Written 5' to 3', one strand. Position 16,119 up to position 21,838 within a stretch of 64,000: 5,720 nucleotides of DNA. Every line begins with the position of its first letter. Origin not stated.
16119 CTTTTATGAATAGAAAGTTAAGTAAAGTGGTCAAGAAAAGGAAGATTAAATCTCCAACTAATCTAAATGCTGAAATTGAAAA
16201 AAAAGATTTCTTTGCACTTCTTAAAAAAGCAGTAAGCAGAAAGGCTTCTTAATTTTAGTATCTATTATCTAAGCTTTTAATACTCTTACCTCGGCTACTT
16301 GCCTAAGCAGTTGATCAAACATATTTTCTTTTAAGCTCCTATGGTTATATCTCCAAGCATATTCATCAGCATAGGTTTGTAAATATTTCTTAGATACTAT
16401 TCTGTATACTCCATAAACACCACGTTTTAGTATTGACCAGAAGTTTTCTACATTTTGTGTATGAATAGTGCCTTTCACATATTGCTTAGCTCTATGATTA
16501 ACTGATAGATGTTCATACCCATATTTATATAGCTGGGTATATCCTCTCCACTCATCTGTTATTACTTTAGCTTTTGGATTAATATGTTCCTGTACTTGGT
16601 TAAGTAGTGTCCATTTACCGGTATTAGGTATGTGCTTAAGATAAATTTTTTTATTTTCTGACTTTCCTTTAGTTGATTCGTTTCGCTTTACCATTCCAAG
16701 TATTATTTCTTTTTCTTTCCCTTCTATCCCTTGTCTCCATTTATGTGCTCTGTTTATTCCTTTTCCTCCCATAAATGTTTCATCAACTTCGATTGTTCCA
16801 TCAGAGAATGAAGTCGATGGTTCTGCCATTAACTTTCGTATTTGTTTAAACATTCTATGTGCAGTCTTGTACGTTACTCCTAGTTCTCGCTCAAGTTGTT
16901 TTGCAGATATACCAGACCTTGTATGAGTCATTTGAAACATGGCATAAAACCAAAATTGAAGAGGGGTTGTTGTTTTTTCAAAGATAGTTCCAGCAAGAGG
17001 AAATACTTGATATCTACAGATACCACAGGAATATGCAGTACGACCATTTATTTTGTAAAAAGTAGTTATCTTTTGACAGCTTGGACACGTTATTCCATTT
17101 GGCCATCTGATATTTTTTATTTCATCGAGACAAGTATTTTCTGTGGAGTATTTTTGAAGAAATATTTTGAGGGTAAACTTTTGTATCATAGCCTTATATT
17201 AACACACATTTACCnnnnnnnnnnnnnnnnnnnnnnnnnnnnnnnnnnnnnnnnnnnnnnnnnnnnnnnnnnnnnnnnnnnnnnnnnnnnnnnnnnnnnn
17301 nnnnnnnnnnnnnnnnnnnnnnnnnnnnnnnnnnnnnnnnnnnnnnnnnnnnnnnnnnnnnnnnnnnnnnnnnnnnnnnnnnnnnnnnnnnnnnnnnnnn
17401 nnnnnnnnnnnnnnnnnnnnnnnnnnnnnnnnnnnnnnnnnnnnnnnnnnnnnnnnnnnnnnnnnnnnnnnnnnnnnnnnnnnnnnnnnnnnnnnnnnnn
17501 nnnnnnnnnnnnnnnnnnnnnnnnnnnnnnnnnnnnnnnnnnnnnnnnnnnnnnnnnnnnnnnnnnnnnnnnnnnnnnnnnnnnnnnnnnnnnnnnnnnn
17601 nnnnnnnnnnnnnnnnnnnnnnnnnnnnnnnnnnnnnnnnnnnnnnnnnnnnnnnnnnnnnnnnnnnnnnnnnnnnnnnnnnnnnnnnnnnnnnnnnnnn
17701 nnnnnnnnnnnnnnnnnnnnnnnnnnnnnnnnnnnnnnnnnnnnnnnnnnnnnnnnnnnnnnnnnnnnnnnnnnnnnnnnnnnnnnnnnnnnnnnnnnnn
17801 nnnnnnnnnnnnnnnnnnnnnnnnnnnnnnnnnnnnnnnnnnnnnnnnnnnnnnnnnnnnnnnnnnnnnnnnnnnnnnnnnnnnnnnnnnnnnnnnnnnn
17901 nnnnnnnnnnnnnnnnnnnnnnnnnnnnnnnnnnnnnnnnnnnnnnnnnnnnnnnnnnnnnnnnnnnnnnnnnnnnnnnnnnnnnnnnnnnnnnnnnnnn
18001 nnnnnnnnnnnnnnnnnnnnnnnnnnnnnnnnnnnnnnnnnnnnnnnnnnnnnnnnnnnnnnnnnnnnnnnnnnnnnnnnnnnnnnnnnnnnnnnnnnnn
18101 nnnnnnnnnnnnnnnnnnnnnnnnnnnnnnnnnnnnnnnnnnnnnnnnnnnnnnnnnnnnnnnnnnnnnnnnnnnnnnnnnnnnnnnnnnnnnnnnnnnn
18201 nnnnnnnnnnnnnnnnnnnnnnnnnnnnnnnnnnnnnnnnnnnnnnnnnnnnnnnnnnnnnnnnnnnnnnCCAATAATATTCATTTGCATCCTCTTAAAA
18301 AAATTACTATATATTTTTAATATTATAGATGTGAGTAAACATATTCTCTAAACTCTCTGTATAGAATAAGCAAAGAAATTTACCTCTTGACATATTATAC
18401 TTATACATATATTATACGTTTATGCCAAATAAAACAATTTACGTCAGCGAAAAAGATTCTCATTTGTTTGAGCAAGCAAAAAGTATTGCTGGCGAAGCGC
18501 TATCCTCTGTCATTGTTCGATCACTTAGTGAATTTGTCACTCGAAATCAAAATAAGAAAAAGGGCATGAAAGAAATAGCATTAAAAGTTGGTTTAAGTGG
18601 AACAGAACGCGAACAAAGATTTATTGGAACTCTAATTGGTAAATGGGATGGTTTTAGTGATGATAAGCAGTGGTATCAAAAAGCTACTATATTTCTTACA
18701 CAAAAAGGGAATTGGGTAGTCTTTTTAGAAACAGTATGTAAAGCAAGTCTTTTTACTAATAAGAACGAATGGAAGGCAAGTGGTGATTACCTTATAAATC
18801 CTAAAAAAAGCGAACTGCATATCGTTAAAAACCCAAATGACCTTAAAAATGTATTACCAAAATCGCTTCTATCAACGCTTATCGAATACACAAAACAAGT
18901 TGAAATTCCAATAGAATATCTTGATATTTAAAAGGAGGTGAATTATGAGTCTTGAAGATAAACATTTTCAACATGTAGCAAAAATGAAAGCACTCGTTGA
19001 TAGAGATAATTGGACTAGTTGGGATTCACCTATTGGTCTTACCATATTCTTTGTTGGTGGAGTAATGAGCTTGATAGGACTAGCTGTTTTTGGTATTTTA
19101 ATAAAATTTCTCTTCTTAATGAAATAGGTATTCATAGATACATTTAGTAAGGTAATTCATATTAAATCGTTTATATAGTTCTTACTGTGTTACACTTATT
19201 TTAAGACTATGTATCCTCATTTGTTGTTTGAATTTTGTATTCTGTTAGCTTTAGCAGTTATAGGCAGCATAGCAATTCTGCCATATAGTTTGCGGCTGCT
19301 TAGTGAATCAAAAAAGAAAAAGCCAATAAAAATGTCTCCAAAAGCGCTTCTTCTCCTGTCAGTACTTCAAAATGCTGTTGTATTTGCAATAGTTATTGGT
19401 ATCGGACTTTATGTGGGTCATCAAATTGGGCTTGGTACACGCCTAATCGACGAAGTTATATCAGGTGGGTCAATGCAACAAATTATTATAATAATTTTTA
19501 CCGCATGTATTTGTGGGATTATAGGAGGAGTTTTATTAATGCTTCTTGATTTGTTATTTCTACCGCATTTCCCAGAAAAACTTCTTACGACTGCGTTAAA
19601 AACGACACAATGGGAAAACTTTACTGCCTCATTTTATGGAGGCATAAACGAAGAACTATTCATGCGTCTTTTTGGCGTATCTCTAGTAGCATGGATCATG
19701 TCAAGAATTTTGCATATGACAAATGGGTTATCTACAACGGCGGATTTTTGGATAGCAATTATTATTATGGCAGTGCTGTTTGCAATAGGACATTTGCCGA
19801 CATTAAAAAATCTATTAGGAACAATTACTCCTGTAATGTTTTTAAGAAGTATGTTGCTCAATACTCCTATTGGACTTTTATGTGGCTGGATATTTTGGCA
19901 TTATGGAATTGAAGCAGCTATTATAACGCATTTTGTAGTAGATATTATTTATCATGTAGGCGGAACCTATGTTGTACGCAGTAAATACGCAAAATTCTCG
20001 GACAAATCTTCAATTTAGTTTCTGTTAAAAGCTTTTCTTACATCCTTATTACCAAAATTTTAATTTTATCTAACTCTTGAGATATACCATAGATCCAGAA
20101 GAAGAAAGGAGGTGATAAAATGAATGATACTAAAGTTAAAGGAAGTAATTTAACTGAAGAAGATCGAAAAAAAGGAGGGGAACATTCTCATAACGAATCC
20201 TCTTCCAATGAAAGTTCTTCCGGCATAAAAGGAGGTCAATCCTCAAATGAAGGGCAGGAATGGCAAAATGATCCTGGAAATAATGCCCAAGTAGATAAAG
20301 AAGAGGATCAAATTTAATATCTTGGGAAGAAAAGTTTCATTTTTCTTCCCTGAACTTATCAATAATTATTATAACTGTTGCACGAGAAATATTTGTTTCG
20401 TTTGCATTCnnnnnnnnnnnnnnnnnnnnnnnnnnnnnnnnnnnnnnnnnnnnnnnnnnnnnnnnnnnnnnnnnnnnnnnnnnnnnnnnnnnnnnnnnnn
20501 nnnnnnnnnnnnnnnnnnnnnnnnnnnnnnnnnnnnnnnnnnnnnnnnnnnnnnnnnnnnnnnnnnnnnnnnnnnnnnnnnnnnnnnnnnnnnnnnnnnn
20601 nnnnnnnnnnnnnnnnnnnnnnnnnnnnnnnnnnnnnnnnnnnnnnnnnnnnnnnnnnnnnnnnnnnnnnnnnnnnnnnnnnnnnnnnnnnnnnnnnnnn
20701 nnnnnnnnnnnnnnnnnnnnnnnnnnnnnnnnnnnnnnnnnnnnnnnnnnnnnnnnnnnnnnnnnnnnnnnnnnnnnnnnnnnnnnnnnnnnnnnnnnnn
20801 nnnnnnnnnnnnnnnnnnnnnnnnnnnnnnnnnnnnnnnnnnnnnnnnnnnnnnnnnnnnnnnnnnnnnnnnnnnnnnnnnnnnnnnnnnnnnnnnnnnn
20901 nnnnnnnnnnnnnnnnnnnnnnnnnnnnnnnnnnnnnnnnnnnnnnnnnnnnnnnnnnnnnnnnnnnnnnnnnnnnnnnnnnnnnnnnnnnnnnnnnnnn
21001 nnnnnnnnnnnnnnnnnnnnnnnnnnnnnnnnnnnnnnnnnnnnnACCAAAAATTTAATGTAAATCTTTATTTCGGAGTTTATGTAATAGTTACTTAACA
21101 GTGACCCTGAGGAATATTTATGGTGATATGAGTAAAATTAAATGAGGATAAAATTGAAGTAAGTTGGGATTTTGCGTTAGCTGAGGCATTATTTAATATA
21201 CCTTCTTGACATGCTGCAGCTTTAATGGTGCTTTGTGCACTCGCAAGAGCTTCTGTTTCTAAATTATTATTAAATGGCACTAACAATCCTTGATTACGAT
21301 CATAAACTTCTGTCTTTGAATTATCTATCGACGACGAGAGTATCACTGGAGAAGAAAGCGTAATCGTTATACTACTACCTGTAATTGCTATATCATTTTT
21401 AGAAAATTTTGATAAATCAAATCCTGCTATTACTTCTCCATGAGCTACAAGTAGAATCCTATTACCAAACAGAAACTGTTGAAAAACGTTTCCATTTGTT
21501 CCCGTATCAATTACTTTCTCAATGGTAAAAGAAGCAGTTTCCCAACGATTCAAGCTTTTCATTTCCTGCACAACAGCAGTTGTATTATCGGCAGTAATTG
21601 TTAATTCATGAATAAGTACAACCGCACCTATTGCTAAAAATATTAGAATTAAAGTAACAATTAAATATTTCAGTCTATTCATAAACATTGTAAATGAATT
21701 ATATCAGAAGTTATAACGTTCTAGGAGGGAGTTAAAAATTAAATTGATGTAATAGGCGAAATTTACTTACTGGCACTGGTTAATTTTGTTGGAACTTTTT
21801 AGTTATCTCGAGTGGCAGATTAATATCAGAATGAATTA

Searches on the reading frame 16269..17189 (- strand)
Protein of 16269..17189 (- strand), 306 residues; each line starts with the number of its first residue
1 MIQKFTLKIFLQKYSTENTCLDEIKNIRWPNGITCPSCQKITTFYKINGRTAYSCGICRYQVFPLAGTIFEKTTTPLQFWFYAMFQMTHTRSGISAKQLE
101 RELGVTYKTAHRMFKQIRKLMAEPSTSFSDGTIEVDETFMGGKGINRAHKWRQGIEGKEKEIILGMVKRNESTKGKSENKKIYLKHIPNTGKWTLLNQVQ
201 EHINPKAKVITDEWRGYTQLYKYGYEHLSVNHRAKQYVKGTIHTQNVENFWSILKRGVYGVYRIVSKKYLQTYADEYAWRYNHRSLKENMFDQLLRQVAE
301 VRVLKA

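Call 19: search_protein_families(library=pfam, proteins=[window:16269-17189:-], max_evalue=0.0001)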
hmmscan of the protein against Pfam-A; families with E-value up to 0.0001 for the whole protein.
window:16269-17189:- (306 aa): 2 families
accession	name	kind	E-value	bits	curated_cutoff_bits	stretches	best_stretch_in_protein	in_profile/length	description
PF12762.13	DDE_Tnp_IS1595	-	2e-37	129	27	1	130-282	3-153/153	ISXO2-like transposase domain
PF12760.12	Zn_ribbon_IS1595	-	1.4e-12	47.8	25.4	1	16-61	2-46/46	Transposase zinc-ribbon domain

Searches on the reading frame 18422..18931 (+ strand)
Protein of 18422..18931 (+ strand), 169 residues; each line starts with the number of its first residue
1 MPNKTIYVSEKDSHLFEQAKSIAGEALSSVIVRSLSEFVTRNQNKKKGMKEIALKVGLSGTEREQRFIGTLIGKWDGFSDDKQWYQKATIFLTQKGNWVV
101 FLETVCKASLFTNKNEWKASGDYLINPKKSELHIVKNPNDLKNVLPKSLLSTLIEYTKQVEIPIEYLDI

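Call 16: search_protein_families(library=pfam, proteins=[window:18422-18931:+], max_evalue=0.01)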
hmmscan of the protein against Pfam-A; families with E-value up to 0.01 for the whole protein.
window:18422-18931:+ (169 aa): 0 families

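Call 62: search_protein_families(library=ncbifam, proteins=[window:18422-18931:+], max_evalue=0.01)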
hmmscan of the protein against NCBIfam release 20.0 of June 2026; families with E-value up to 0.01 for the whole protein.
window:18422-18931:+ (169 aa): 1 family
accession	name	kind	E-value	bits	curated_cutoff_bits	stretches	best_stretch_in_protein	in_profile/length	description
TIGR04342.1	EXLDI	subfamily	3.6e-17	62.8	32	1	49-169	1-124/124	EXLDI protein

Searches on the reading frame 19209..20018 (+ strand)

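Call 16: search_protein_families(library=pfam, proteins=[window:19209-20018:+], max_evalue=0.01)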
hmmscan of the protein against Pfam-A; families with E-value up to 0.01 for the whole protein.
window:19209-20018:+ (269 aa): 1 family
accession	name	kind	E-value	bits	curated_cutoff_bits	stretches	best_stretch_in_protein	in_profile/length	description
PF02517.21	Rce1-like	-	2.5e-10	40.9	22.4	1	138-247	9-93/93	Type II CAAX prenyl endopeptidase Rce1-like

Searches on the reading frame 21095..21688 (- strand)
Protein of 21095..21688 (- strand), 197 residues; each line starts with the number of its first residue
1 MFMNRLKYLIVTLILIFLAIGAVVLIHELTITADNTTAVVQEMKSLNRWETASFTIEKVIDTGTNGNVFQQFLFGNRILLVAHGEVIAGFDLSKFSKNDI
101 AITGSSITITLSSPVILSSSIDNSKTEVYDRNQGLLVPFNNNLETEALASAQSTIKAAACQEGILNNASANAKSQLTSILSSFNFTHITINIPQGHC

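Call 15: search_protein_families(library=pfam, proteins=[window:21095-21688:-], max_evalue=0.01)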
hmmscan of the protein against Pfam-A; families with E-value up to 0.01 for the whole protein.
window:21095-21688:- (197 aa): 1 family
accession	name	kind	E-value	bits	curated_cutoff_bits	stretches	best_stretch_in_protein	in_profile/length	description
PF14014.11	DUF4230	-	1.8e-35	122.7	27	1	41-190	1-148/148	Protein of unknown function (DUF4230)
